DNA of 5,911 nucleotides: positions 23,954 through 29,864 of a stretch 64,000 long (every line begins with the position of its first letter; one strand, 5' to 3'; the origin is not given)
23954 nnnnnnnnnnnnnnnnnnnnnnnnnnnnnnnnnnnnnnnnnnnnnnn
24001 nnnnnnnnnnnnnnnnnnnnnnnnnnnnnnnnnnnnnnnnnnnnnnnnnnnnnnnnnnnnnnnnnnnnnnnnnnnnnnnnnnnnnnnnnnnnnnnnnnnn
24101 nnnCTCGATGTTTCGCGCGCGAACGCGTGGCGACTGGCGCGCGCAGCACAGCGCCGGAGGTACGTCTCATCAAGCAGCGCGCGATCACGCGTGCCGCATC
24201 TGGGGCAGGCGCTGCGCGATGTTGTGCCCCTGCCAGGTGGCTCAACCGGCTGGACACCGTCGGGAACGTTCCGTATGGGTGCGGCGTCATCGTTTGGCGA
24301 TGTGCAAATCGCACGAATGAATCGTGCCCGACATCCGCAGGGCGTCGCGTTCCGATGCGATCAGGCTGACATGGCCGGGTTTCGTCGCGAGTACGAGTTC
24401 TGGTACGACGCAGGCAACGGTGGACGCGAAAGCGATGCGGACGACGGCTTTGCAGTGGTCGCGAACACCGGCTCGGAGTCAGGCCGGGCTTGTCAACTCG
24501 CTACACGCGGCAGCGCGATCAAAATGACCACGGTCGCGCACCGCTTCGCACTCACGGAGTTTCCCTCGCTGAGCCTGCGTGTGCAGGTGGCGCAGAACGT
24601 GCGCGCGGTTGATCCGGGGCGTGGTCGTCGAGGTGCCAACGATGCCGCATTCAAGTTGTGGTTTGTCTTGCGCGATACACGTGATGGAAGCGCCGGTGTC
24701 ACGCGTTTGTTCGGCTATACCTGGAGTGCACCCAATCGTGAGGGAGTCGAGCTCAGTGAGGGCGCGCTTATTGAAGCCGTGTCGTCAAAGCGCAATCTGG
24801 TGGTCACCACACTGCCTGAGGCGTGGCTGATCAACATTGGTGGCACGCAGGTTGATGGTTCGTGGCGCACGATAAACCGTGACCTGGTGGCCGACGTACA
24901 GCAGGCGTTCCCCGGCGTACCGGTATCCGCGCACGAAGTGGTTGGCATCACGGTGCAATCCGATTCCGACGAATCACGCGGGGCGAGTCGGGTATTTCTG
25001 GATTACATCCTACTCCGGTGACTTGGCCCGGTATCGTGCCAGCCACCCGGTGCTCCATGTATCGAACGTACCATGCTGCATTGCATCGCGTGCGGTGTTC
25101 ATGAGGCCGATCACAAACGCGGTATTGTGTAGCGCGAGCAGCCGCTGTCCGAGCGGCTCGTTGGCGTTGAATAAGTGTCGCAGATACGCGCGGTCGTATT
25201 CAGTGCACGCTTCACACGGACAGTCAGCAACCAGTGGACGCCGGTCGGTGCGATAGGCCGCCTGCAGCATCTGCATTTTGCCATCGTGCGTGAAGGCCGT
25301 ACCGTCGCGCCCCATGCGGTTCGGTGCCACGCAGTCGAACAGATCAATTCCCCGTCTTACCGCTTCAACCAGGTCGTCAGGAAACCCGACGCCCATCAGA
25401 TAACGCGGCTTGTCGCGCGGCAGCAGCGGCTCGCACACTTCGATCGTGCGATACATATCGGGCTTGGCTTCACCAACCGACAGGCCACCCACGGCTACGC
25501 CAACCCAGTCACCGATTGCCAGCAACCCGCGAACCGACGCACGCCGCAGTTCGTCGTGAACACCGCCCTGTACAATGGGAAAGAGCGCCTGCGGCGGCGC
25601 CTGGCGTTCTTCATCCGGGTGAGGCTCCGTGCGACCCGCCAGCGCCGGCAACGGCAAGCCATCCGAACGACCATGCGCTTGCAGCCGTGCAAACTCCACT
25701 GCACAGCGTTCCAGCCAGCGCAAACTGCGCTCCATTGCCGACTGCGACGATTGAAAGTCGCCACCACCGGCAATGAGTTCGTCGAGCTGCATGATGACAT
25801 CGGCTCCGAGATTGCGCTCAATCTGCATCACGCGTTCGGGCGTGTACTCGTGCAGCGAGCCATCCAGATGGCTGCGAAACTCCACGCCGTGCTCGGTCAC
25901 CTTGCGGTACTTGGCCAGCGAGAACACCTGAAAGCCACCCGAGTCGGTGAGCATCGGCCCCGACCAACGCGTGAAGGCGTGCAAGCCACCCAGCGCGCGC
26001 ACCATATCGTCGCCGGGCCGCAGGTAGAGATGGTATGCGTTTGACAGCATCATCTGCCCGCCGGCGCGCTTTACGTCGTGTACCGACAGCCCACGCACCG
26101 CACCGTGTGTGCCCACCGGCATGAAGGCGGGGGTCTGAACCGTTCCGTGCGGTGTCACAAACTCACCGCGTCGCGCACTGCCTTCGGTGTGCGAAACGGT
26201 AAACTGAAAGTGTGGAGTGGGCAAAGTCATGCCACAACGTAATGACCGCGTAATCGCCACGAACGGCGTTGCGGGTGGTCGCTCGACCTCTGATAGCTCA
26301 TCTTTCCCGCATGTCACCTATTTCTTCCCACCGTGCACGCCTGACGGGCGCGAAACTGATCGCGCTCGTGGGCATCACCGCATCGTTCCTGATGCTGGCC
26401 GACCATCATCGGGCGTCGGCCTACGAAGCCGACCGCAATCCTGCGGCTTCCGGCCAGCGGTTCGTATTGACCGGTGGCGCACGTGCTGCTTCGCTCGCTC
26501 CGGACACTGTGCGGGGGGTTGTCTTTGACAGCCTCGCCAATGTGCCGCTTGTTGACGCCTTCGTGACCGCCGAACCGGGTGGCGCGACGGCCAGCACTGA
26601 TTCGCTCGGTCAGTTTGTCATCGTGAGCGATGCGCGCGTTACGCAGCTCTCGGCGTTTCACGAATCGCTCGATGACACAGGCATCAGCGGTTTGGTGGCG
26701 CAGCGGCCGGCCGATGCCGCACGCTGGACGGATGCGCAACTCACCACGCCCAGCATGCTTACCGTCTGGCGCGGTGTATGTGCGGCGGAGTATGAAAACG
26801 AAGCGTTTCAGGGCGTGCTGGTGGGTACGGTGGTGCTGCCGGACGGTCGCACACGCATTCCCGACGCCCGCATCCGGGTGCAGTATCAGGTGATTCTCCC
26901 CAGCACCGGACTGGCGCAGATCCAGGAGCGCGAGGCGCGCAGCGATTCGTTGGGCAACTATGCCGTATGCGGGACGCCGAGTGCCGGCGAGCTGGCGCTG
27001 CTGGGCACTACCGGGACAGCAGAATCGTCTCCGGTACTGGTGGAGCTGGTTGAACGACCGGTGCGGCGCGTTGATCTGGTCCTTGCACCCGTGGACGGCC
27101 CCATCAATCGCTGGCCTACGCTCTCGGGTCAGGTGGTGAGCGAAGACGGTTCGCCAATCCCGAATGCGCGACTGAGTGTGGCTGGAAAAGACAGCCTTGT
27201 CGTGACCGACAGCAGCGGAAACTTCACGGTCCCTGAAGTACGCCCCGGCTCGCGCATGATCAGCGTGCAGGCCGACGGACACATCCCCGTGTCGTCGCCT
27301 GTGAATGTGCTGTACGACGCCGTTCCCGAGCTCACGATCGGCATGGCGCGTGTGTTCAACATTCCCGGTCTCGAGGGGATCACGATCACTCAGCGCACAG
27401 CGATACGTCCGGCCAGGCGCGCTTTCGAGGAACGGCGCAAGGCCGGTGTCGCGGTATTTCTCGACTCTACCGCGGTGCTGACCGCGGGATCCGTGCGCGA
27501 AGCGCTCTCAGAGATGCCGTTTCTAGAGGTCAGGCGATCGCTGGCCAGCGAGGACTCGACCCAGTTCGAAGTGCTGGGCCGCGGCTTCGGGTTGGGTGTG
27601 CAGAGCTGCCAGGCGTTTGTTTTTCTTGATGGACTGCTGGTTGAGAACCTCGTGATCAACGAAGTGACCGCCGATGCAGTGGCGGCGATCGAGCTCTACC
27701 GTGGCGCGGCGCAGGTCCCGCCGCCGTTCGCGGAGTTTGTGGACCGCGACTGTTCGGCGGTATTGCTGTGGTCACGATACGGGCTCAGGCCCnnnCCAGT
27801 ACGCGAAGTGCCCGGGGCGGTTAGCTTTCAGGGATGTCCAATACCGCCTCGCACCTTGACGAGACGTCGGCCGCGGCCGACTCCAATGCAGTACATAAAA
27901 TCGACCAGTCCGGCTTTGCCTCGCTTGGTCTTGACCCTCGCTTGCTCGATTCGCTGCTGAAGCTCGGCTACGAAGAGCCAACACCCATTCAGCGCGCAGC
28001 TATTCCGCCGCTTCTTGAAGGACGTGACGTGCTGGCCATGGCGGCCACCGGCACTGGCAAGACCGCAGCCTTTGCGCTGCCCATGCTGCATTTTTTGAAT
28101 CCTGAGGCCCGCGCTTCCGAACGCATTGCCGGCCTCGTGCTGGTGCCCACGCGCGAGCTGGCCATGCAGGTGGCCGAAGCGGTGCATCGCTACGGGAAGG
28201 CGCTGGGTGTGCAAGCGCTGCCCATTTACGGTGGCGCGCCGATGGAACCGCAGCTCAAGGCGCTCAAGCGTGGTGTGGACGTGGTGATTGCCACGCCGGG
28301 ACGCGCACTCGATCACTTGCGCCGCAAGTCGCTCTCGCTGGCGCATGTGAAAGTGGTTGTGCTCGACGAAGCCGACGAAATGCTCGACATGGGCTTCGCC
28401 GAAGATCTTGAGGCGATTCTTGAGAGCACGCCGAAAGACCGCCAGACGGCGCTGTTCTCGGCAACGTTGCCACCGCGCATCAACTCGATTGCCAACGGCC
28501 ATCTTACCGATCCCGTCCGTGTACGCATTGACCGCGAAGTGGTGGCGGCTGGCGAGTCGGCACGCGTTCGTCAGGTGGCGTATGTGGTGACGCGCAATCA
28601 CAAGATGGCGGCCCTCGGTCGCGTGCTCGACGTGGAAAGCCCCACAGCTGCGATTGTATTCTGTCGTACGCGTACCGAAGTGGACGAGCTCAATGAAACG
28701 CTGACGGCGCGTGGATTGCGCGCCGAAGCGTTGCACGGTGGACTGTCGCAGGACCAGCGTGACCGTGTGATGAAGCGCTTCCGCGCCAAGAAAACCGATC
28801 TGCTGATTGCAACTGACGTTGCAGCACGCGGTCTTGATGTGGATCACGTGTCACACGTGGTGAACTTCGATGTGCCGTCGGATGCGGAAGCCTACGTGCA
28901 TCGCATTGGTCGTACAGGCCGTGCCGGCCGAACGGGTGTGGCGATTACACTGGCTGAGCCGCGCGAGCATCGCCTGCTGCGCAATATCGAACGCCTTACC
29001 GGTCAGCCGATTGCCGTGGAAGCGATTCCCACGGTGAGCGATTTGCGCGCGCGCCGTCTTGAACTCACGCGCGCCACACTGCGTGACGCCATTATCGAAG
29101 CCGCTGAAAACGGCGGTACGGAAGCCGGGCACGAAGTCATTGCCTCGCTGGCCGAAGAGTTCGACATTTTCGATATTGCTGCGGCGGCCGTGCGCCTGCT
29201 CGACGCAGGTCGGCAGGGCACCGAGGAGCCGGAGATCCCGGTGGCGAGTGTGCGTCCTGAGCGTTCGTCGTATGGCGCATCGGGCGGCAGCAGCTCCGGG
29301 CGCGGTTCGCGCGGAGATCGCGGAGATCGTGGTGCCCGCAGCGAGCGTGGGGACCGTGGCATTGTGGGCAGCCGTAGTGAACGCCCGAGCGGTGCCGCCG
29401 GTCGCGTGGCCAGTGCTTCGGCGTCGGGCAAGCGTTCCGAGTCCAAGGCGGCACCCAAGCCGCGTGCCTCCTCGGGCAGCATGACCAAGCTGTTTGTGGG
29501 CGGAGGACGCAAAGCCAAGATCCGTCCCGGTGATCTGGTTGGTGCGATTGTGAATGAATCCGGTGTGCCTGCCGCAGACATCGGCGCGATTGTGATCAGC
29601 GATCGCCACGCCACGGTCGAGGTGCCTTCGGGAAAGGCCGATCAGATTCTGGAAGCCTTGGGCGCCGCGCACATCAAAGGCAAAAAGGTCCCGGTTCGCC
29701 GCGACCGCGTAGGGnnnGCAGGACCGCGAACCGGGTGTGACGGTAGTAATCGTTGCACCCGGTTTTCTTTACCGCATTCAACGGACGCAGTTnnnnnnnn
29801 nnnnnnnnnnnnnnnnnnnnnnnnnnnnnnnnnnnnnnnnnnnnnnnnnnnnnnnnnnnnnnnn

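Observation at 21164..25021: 1285-aa membrane-anchored fusion of an alkaline-phosphatase-superfamily domain, a lipase-like alpha/beta hydrolase and a DUF3047-like domain, next to glpQ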

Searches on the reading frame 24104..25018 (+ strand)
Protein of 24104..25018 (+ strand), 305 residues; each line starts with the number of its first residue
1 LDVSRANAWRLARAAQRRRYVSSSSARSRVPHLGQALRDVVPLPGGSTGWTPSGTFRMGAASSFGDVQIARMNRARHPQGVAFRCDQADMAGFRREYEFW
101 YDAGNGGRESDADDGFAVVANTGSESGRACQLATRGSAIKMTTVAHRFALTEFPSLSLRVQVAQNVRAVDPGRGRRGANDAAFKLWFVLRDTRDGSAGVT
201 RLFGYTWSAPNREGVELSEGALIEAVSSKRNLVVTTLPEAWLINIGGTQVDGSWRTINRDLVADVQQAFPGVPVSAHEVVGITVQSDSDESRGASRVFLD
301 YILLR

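Call 34: predict_structure(alignment_id=A3)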
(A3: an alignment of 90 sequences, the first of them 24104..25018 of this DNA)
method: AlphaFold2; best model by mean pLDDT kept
length: 305 residues; sequences in the alignment: 90
mean_pLDDT: 95.3   pTM: 0.91
mean pLDDT of the five models: 95.3, 94.8, 94.2, 93.9, 93.8
residues with pLDDT >= 90: 264; 70-90: 40; 50-70: 1; < 50: 0
segments of 3 or more residues with pLDDT < 50: none
pLDDT, mean of each block of 10 residues (from residue 1): 85 90 85 96 95 89 86 97 98 98 92 98 98 98 98 98 98 96 98 93 98 98 96 90 98 98 98 98 98 98 99
secondary structure, 60 per line:
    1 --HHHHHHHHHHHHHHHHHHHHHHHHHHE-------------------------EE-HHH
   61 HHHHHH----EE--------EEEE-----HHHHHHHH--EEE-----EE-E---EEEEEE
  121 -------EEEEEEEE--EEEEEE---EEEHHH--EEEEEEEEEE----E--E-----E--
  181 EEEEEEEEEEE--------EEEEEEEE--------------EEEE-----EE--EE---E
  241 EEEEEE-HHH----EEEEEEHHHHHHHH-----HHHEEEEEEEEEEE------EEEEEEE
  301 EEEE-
elements in order: H3-28 H58-66 E81-84 H90-97 E100-102 E115-120 E128-135 E138-143 E147-149 E155-164 E181-191 E200-207 E222-225 E240-246 E255-260 H261-268 E277-287 E294-304

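Call 37: fold_search(model_id=the predicted structure, library=pdb)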
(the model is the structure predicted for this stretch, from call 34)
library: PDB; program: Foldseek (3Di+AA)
matches with E <= 10: 958; with E <= 0.001: 96
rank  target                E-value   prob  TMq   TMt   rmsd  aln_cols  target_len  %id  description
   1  7l1w                  6.4e-06  1.00  0.32  0.38   7.7       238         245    9  Unlocking the structural features for the exo-xylobiosidase activity of an unusual GH11 member identified in a compost-d (released 2021-07-28)
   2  6ve7_3                7.7e-06  1.00  0.33  0.51   6.1       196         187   10  The inner junction complex of Chlamydomonas reinhardtii doublet microtubule (released 2020-02-05)
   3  7l1z_A                8.2e-06  1.00  0.32  0.41   8.0       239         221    9  Unlocking the structural features for the exo-xylobiosidase activity of an unusual GH11 member identified in a compost (released 2021-08-04)
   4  6k9d                  2.4e-05  1.00  0.32  0.42   8.0       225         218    8  glycoside hydrolase family 12 (GH12) englucanase (released 2020-06-17)
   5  9e2g_1V               2.7e-05  1.00  0.32  0.49   7.0       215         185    9  Cryo-EM structure of 48 nm repeat of microtubule doublet from T. brucei flagellum (released 2025-03-12)
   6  2jem_A                2.7e-05  1.00  0.35  0.43   8.2       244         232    9  Native family 12 xyloglucanase from Bacillus licheniformis (released 2007-03-20)
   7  6k98                  3.1e-05  1.00  0.31  0.40   7.9       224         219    9  Substrates promiscuity of xyloglucanases and endoglucanases of glycoside hydrolase 12 family (released 2020-06-17)
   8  1ks4                  3.1e-05  1.00  0.32  0.41  10.7       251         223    8  The structure of Aspergillus niger endoglucanase-palladium complex (released 2003-01-21)
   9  6u42_3W               3.2e-05  1.00  0.32  0.49   6.5       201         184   11  Natively decorated ciliary doublet microtubule (released 2019-11-13)
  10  5vqj                  3.2e-05  1.00  0.30  0.38   8.1       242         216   10  Discovery of a first GH11 exo-1,4-beta-xylanase from a diverse microbial sugar cane bagasse composting community (released 2018-03-21)
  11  7som_A                3.4e-05  1.00  0.32  0.50   6.6       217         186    9  Ciliary C2 central pair apparatus isolated from Chlamydomonas reinhardtii (released 2022-04-13)
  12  8snb_3E               3.7e-05  1.00  0.33  0.51   6.2       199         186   10  atomic model of sea urchin sperm doublet microtubule (48-nm periodicity) (released 2023-06-28)
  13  8g2z_0Q               4.1e-05  1.00  0.31  0.48   7.1       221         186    9  48-nm doublet microtubule from Tetrahymena thermophila strain CU428 (released 2023-06-14)
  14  4h7m_A                4.6e-05  1.00  0.30  0.37  11.4       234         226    8  The X-ray Crystal Structure of the Trichoderma harzianum Endoglucanase 3 from family GH12 (released 2013-04-03)
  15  9e78_X                5.2e-05  1.00  0.35  0.55   6.2       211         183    9  48-nm repeat of the Leishmania tarentolae doublet microtubule (released 2025-03-12)
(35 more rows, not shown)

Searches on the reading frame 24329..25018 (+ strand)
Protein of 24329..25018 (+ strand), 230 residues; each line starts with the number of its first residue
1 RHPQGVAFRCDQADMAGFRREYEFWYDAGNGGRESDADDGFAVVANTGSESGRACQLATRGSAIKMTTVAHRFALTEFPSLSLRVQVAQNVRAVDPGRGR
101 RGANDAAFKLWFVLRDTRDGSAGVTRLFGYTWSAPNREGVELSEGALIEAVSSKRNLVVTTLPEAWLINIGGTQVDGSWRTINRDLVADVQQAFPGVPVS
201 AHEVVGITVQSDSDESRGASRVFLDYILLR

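Call 57: find_homologous_proteins(query=window:24329-25018:+, max_evalue=0.001)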
Query window:24329-25018:+ (230 aa): 10 proteins with E <= 0.001 among 639 candidates.
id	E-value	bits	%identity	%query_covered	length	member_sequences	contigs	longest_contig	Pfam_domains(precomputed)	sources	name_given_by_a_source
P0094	5.3e-86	306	61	99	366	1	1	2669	PF11249.14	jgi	jgi:hypothetical protein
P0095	3.6e-84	300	61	98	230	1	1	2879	-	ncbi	ncbi:MAG: hypothetical protein ABMA00_18625, partial [Gemmatimonas sp.]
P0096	6.6e-84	299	60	99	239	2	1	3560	PF11249.14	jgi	jgi:hypothetical protein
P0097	2.8e-82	293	60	98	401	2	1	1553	PF11249.14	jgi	jgi:hypothetical protein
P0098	1.9e-80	287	57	99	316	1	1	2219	PF11249.14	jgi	jgi:hypothetical protein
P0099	4.1e-76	273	56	98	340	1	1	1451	PF11249.14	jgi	jgi:hypothetical protein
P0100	9.4e-66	239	50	96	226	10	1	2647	PF11249.14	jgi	jgi:hypothetical protein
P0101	8.6e-57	210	45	100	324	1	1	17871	PF11249.14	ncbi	-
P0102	1.8e-47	180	61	61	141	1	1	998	-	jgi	jgi:hypothetical protein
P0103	7.7e-35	138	63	48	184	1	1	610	PF14014.12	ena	-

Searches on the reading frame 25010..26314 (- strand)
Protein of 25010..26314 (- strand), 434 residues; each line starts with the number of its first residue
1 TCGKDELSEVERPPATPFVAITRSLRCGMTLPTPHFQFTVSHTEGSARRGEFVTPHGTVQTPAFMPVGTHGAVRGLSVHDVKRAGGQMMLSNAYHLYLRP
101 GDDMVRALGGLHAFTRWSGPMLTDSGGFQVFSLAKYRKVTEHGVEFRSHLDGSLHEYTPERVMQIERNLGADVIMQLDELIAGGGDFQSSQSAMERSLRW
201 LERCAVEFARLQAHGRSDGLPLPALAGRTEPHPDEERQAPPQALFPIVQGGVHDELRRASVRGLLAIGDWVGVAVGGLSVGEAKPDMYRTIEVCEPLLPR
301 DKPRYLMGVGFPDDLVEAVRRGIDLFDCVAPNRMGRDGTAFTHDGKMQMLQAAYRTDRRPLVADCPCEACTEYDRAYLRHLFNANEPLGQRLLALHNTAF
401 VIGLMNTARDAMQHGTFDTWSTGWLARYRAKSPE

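Call 4: search_protein_families(library=pfam, proteins=[window:25010-26314:-], max_evalue=0.1)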
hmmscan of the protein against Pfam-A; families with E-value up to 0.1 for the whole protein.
window:25010-26314:- (434 aa): 1 family
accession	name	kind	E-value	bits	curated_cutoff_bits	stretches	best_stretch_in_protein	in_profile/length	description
PF01702.25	TGT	-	1.4e-139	465.6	26.3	1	47-429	3-356/357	Queuine tRNA-ribosyltransferase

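Call 5: search_protein_families(library=ncbifam, proteins=[window:25010-26314:-], max_evalue=0.1)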
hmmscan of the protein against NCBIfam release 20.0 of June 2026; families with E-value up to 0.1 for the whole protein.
window:25010-26314:- (434 aa): 4 families
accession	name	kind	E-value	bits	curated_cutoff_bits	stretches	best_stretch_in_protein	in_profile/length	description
TIGR00430.1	Q_tRNA_tgt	equivalog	4.5e-136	453.6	306.75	2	236-431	172-366/368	tRNA guanosine(34) transglycosylase Tgt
TIGR00449.1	tgt_general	superfamily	7.7e-130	433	47.6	2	238-429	173-363/367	tRNA-guanine transglycosylase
TIGR00432.2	arcsn_tRNA_tgt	equivalog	8.6e-28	96.9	350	2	38-145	1-108/441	tRNA guanosine(15) transglycosylase TgtA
NF040592.1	tRNA_mod_ArcS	equivalog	8.5e-06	24.6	440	1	293-416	120-224/575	archaeosine synthase subunit alpha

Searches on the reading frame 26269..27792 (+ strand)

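Call 4: search_protein_families(library=pfam, proteins=[window:26269-27792:+], max_evalue=0.1)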
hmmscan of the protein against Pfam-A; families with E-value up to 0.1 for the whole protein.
window:26269-27792:+ (508 aa): 3 families
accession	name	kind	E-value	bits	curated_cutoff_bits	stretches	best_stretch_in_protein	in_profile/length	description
PF13620.12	CarboxypepD_reg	-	5.2e-19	68.8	32.3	2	284-357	1-79/82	Carboxypeptidase regulatory-like domain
PF13715.12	CarbopepD_reg_2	-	5.3e-11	42.8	32.2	1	285-352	1-69/88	CarboxypepD_reg-like domain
PF15976.11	CooC_C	-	0.03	14.8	29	0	284-337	18-68/93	CS1-pili formation C-terminal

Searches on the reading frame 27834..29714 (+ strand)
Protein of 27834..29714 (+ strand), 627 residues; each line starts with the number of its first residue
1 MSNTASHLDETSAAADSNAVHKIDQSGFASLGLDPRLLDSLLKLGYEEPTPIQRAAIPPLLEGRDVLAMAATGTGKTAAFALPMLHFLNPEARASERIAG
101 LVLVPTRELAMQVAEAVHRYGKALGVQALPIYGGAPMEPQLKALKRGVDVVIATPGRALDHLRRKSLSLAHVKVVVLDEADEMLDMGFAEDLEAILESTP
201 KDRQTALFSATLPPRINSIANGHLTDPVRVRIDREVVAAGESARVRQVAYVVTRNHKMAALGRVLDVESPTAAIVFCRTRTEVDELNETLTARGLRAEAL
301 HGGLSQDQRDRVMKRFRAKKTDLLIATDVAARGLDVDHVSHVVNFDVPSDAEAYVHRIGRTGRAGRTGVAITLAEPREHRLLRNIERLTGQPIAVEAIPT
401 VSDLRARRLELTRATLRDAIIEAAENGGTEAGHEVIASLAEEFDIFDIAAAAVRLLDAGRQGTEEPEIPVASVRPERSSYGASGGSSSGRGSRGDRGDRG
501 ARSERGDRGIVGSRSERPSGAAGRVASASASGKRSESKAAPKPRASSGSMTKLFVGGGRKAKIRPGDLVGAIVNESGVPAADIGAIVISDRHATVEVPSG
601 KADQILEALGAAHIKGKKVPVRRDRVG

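Call 4: search_protein_families(library=pfam, proteins=[window:27834-29714:+], max_evalue=0.1)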
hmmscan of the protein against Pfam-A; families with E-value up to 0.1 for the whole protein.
window:27834-29714:+ (627 aa): 11 families
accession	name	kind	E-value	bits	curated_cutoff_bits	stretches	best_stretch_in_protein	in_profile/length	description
PF00270.35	DEAD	-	1.5e-50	171.6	26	1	50-216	1-164/167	DEAD/DEAH box helicase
PF00271.37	Helicase_C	-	4.4e-33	114.3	23.5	1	257-365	2-110/110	Helicase conserved C-terminal domain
PF03880.21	DbpA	-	1.1e-23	83.5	25.6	1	552-622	1-71/72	DbpA RNA binding domain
PF25399.1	DeaD_dimer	-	4.2e-06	27.1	23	1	399-462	1-62/67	RNA helicase DeaD dimerization domain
PF04851.21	ResIII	-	2.5e-05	24.7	22.5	1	53-201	8-152/164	Type III restriction enzyme, res subunit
PF13245.12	AAA_19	-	0.0083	16.7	25.1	0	53-186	1-104/134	AAA domain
PF13401.12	AAA_22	-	0.014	16.2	27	1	69-198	11-110/130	AAA domain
PF22590.2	Cas3-like_C_2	-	0.017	15.8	27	1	296-364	31-104/106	CRISPR-associated nuclease/helicase Cas3, C-terminal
PF25217.1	CreS_N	-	0.024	15.7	27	0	282-319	27-63/80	Crescentin, N-terminal segment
PF15613.11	WSD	-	0.045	14.4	25.4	0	265-306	25-67/69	Williams-Beuren syndrome DDT (WSD), D-TOX E motif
PF10399.14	UCR_Fe-S_N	-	0.065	13.1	24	0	64-90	12-40/41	Ubiquitinol-cytochrome C reductase Fe-S subunit TAT signal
